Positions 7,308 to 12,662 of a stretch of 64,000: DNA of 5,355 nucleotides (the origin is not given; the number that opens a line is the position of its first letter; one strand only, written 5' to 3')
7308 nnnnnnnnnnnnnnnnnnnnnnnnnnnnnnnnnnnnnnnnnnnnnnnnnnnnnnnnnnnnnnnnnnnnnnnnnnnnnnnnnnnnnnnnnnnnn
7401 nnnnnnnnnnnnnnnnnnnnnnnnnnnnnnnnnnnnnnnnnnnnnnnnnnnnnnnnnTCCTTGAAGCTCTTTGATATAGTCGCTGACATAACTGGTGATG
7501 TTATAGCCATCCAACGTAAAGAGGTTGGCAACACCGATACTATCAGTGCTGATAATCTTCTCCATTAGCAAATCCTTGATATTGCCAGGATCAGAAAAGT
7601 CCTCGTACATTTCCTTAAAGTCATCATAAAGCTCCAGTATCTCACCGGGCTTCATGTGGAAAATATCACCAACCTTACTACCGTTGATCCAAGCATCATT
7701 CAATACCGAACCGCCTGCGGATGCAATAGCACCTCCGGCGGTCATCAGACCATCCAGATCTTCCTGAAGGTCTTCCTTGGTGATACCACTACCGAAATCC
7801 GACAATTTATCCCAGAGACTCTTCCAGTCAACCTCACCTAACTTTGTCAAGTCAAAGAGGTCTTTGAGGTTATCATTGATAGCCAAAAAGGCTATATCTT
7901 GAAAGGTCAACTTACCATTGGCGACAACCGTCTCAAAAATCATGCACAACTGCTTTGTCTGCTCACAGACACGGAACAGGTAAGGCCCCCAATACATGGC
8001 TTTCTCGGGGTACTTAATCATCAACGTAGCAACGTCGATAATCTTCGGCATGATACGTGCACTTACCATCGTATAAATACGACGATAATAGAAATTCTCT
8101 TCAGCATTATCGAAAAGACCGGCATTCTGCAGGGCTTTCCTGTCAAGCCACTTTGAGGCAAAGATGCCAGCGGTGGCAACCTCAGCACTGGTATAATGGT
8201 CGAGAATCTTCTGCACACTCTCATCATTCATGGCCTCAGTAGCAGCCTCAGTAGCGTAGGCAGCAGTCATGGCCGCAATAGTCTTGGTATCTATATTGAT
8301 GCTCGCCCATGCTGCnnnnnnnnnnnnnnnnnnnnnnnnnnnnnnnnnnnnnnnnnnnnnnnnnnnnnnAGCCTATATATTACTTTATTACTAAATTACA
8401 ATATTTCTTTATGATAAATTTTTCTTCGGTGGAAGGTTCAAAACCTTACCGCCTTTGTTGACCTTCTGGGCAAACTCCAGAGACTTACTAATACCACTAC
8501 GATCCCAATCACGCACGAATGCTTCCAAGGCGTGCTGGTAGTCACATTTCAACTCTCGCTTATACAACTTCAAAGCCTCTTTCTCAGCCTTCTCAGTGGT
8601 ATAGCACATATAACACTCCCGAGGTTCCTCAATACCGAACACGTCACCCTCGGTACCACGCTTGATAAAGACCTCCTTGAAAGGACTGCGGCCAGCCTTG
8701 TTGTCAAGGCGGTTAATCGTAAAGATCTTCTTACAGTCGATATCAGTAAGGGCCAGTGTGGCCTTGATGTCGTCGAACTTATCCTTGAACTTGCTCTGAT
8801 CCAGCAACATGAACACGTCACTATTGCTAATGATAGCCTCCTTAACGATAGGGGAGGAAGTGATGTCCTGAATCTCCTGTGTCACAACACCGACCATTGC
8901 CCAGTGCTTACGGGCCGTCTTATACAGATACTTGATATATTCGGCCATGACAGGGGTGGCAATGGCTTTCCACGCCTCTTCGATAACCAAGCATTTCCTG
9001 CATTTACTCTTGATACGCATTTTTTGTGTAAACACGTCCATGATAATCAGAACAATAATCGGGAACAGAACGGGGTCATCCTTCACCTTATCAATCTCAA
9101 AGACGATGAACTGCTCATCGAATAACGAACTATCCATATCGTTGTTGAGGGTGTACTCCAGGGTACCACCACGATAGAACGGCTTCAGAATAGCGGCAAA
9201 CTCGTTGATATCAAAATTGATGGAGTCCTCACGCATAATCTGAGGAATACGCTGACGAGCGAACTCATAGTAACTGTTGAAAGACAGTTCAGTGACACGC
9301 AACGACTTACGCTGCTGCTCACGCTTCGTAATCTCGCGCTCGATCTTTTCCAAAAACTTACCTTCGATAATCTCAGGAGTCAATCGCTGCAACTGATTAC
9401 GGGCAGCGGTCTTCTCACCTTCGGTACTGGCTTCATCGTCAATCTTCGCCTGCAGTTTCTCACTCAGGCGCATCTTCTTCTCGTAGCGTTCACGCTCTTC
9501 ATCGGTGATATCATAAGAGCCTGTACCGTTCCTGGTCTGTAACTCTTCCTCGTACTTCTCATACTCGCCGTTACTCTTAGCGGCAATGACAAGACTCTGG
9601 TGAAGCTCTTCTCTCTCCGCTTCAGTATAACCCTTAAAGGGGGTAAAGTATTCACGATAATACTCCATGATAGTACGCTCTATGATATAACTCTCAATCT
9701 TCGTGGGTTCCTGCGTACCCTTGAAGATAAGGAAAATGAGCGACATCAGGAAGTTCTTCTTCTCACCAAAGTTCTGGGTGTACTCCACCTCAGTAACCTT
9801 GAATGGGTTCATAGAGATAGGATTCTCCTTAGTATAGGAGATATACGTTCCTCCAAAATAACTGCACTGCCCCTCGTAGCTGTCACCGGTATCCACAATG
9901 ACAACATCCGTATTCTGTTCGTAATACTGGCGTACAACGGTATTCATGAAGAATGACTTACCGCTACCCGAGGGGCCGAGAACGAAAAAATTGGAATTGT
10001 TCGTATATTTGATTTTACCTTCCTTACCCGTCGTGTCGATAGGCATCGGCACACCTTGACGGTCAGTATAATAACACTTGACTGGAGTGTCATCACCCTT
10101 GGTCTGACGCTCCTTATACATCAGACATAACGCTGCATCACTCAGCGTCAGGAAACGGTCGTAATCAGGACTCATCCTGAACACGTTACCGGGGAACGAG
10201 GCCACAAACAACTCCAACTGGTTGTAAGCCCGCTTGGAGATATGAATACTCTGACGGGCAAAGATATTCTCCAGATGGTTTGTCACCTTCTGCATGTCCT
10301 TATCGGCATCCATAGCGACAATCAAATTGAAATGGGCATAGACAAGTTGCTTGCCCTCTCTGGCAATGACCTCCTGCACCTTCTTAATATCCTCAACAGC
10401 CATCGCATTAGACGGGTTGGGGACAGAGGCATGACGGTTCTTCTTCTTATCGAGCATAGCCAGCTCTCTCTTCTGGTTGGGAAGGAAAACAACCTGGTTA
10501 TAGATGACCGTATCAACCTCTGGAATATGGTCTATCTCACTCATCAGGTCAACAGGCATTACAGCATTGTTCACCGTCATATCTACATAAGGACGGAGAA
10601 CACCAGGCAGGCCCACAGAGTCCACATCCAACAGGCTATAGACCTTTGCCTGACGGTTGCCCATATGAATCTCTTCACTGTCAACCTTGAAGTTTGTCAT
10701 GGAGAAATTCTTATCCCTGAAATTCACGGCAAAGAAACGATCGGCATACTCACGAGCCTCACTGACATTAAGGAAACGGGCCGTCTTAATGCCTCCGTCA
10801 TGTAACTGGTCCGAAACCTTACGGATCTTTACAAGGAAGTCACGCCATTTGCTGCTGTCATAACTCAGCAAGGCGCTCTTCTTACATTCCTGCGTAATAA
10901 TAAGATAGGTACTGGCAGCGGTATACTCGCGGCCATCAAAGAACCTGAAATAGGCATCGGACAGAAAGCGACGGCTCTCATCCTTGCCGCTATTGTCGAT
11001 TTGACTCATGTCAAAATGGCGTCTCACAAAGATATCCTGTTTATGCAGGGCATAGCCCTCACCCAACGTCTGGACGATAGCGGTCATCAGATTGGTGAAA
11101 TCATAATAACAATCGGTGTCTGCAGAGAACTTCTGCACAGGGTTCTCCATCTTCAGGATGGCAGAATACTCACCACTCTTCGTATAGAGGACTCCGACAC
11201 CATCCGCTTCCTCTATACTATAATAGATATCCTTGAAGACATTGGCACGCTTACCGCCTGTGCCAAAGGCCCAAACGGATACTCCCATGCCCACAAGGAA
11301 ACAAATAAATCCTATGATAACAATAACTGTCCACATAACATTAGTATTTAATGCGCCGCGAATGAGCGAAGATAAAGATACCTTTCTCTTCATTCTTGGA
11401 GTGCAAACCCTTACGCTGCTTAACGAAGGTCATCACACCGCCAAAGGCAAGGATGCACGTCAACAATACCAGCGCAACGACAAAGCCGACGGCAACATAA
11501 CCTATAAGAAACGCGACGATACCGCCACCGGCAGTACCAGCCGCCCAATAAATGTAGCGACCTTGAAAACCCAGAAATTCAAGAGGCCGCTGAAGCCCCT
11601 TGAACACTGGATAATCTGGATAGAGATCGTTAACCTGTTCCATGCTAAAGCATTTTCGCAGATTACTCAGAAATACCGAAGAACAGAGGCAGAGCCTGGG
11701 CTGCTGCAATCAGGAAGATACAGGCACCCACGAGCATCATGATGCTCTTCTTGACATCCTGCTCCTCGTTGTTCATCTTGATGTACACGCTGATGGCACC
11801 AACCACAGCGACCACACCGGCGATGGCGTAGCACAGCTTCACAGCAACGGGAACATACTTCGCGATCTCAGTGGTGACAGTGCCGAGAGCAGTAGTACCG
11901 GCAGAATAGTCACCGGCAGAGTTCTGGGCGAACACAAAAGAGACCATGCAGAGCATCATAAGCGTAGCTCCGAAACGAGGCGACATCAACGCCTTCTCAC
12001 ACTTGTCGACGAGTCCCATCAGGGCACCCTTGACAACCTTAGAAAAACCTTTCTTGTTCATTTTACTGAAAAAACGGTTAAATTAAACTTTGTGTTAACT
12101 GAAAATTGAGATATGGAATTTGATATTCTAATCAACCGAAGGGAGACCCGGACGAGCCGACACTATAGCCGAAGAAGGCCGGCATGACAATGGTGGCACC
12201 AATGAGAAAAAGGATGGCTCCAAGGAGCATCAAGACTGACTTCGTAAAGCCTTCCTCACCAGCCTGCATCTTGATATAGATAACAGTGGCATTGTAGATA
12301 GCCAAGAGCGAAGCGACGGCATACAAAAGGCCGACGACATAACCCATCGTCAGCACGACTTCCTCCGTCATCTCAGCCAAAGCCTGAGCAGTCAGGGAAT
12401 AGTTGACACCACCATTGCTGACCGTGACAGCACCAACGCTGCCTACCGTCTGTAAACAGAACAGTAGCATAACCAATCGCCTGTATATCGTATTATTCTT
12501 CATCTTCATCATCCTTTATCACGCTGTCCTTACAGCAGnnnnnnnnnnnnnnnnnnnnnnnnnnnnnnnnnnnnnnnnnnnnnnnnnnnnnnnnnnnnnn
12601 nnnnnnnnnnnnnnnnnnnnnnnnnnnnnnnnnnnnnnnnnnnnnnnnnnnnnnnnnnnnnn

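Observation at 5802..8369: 855-aa secreted coiled-coil protein with a basic C-terminal tail inserted into the T4SS operon between traG and traI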

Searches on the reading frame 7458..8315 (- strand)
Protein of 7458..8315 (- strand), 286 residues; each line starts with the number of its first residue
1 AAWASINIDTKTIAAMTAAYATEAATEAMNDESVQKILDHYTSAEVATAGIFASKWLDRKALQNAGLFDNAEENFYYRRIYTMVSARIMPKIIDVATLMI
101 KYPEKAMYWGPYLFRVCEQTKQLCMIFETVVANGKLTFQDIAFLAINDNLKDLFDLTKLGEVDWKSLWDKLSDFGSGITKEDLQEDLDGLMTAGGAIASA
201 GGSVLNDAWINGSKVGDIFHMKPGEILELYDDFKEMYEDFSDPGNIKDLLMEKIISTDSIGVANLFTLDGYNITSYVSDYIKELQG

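Call 83: search_protein_families(library=pfam, proteins=[window:7458-8315:-], max_evalue=10)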
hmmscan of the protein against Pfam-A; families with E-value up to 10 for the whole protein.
seq(286 aa): 0 families

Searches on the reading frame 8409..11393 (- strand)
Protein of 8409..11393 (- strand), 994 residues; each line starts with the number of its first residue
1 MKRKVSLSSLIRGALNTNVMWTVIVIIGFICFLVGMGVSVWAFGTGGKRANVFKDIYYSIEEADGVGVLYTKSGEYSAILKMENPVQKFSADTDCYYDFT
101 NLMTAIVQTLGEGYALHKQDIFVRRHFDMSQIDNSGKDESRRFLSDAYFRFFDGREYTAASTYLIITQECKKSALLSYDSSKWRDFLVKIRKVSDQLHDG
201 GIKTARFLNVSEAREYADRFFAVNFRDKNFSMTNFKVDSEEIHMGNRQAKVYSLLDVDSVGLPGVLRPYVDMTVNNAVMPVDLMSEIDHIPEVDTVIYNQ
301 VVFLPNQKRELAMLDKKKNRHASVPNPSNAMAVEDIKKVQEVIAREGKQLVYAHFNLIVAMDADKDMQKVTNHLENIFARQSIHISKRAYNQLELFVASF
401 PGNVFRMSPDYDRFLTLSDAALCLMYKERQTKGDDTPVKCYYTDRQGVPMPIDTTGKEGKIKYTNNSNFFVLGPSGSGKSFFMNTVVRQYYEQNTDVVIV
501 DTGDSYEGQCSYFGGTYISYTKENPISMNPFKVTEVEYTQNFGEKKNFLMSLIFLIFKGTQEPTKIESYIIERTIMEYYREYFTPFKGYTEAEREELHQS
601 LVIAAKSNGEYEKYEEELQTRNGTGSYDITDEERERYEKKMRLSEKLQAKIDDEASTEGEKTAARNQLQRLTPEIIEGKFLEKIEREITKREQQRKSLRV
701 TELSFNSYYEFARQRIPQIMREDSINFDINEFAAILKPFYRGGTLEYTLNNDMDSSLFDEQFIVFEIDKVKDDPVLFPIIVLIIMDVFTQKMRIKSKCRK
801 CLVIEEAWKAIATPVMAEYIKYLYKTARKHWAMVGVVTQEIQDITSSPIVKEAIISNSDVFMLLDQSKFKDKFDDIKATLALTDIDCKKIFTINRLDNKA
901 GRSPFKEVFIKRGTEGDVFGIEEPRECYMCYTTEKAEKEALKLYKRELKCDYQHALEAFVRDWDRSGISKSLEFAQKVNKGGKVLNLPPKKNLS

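Call 5: search_protein_families(library=pfam, proteins=[window:8409-11393:-], max_evalue=0.01)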
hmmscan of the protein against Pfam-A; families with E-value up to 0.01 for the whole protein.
window:8409-11393:- (994 aa): 5 families
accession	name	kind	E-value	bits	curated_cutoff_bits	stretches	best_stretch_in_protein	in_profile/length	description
PF19044.6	P-loop_TraG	-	3.7e-117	391.9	25.8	2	701-961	150-411/413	TraG P-loop domain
PF12846.13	AAA_10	-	1.3e-07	31.4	27.5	1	462-502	17-57/362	AAA-like domain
PF01935.23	DUF87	-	0.00039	21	23.2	1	470-651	27-166/220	Helicase HerA, central domain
PF13401.12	AAA_22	-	0.0017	19.1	27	0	467-502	6-41/130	AAA domain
PF11130.14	TraC_F_IV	-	0.0069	15.9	28.1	0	282-401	249-372/375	TraC protein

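Call 6: search_protein_families(library=ncbifam, proteins=[window:8409-11393:-], max_evalue=0.01)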
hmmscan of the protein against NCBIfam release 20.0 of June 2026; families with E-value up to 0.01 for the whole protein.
window:8409-11393:- (994 aa): 13 families
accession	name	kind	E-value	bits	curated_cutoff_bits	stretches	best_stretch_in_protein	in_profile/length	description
TIGR03783.1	Bac_Flav_CT_G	subfamily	2.5e-125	419.3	261.55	2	703-956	567-822/829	TraG family conjugative transposon ATPase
TIGR02746.1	TraC-F-type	equivalog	7.9e-54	182.8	567.05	2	307-582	273-546/800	type IV secretion system protein TraC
NF045971.1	conju_CD1110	equivalog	1.1e-32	113.1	325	2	300-585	259-537/752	VirB4-like conjugal transfer ATPase, CD1110 family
TIGR00929.1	VirB4_CagE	subfamily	5.8e-31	107.5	643.1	2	718-890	561-724/792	VirB4 family type IV secretion/conjugal transfer ATPase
NF045975.1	VirB4_plasma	equivalog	8.7e-28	96.5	590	2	306-537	362-586/894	Mbov_0397 family ICE element conjugal transfer ATPase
NF010278.0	PRK13721.1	subfamily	4.9e-25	87.5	1177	2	299-532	311-542/874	type IV secretion system protein TraC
NF010447.0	PRK13873.1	equivalog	9.3e-15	53.6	1020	2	730-883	573-722/815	conjugal transfer protein TrbE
TIGR03744.1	traC_PFL_4706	equivalog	4.2e-10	38.2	520.6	1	284-514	296-523/892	conjugative transfer ATPase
NF010466.0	PRK13891.1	subfamily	2.3e-07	29.1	1322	1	733-852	625-741/852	conjugal transfer protein TrbE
NF010404.0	PRK13830.1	subfamily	3.4e-07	28.4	810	1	736-850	593-704/818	conjugal transfer protein TrbE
NF010473.0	PRK13898.1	equivalog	1.9e-06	26.2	1050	1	740-862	587-706/801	type IV secretion system ATPase VirB4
TIGR03420.1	DnaA_homol_Hda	equivalog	0.0013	18.3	194.8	1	464-505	36-77/226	DnaA regulatory inactivator Hda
NF053655.1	CedD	equivalog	0.0067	15.1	600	1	471-536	226-287/527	DNA-translocating ATPase CedD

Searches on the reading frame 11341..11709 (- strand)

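Call 17: search_protein_families(library=pfam, proteins=[window:11341-11709:-], max_evalue=0.001)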
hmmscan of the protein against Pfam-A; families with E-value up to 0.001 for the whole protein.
window:11341-11709:- (122 aa): 1 family
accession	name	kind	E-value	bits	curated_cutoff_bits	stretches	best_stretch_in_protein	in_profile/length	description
PF13571.11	DUF4133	-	4e-05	24.4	25.2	1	36-92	2-56/91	Domain of unknown function (DUF4133)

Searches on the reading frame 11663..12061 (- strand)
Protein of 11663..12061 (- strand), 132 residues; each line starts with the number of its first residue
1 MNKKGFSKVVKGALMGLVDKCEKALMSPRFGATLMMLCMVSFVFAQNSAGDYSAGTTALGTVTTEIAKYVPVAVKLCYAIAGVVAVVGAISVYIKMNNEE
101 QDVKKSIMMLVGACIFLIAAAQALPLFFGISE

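Call 5: search_protein_families(library=pfam, proteins=[window:11663-12061:-], max_evalue=0.01)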
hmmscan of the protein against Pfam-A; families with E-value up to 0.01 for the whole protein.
window:11663-12061:- (132 aa): 3 families
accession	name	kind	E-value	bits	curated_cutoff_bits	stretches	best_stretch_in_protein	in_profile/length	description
PF13572.11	DUF4134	-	4.7e-30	104.1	26.5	1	33-128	4-93/93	Domain of unknown function (DUF4134)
PF04956.18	TrbC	-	0.0011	19.5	27.9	1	29-121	14-93/98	TrbC/VIRB2 pilin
PF04123.18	DUF373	-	0.0089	15.9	28.3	1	14-121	207-311/335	Domain of unknown function (DUF373)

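Call 6: search_protein_families(library=ncbifam, proteins=[window:11663-12061:-], max_evalue=0.01)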
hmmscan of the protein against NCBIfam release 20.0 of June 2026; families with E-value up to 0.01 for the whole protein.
window:11663-12061:- (132 aa): 1 family
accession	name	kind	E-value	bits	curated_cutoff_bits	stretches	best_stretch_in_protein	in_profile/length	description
NF045849.1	ICE_MMCAP2_0565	equivalog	0.0046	16.6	40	1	59-127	2-73/80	Mbov_0395 family pilin-like conjugal transfer protein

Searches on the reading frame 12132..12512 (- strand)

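Call 5: search_protein_families(library=pfam, proteins=[window:12132-12512:-], max_evalue=0.01)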
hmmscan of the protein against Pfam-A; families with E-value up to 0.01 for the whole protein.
window:12132-12512:- (126 aa): 2 families
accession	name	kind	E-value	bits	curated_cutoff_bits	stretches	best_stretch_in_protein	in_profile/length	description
PF13572.11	DUF4134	-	4.6e-17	62.5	26.5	1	41-114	20-93/93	Domain of unknown function (DUF4134)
PF24417.1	DUF7549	-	0.00068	20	27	1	11-113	35-135/166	Family of unknown function (DUF7549)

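Call 6: search_protein_families(library=ncbifam, proteins=[window:12132-12512:-], max_evalue=0.01)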
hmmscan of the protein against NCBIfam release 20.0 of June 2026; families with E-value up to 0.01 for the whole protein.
window:12132-12512:- (126 aa): 0 families
